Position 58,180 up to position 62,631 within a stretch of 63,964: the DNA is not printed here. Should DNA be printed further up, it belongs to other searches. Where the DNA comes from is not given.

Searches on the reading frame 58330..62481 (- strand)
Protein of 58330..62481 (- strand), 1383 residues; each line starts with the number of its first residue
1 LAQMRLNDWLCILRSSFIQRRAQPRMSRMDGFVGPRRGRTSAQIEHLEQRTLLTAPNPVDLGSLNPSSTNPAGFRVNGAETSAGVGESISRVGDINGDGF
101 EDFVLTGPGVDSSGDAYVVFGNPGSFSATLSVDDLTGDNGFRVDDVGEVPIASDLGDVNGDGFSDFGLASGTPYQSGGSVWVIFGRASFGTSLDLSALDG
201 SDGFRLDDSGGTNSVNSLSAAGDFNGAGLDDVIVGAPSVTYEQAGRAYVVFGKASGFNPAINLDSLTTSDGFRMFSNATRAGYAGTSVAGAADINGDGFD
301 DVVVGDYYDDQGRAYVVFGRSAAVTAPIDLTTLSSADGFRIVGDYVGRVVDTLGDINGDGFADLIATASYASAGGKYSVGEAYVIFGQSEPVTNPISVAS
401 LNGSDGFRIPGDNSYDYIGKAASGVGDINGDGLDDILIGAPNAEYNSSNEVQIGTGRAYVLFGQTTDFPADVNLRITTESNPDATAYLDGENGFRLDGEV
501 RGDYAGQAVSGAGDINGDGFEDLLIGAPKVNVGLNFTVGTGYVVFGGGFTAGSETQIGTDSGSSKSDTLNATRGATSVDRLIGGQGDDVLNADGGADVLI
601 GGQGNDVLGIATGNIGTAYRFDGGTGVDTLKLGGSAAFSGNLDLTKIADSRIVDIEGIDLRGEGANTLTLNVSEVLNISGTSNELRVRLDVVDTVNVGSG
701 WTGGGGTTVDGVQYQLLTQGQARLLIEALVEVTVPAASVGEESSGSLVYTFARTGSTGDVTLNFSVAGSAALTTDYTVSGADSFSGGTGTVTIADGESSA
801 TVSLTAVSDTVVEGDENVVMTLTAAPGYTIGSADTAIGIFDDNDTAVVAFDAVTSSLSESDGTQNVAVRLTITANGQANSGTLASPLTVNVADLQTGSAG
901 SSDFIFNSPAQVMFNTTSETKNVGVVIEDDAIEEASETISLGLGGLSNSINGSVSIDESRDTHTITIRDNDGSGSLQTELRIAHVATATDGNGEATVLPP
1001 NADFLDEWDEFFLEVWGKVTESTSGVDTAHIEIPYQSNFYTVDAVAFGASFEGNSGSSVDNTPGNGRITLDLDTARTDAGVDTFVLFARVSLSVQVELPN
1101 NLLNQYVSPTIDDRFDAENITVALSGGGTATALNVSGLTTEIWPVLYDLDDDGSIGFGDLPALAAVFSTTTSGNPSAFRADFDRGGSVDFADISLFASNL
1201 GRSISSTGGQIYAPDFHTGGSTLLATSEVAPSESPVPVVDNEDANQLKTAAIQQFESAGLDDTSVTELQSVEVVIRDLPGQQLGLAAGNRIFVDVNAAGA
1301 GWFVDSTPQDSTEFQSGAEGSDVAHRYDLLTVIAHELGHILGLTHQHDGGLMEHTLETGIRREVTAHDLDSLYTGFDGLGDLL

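Call 75: search_protein_families(library=pfam, proteins=[window:58330-62481:-], max_evalue=0.0001)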
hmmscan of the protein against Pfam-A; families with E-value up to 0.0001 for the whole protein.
window:58330-62481:- (1383 aa): 5 families
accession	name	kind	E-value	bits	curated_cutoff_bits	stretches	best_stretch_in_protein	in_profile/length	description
PF01839.29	FG-GAP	-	1e-32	111.9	22.1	4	422-447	4-30/37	FG-GAP repeat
PF03160.20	Calx-beta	-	1e-08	35.6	27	0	841-971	1-119/119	Calx-beta domain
PF00353.25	HemolysinCabind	-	5.5e-07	29.9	23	1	576-608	4-36/36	RTX calcium-binding nonapeptide repeat (4 copies)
PF00413.30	Peptidase_M10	-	2.2e-06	28.1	24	1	1322-1364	101-144/159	Matrixin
PF12256.14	TcdB_toxin_midN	-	8.5e-05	22.4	24.8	0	73-111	11-51/181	Insecticide toxin TcdB middle/N-terminal region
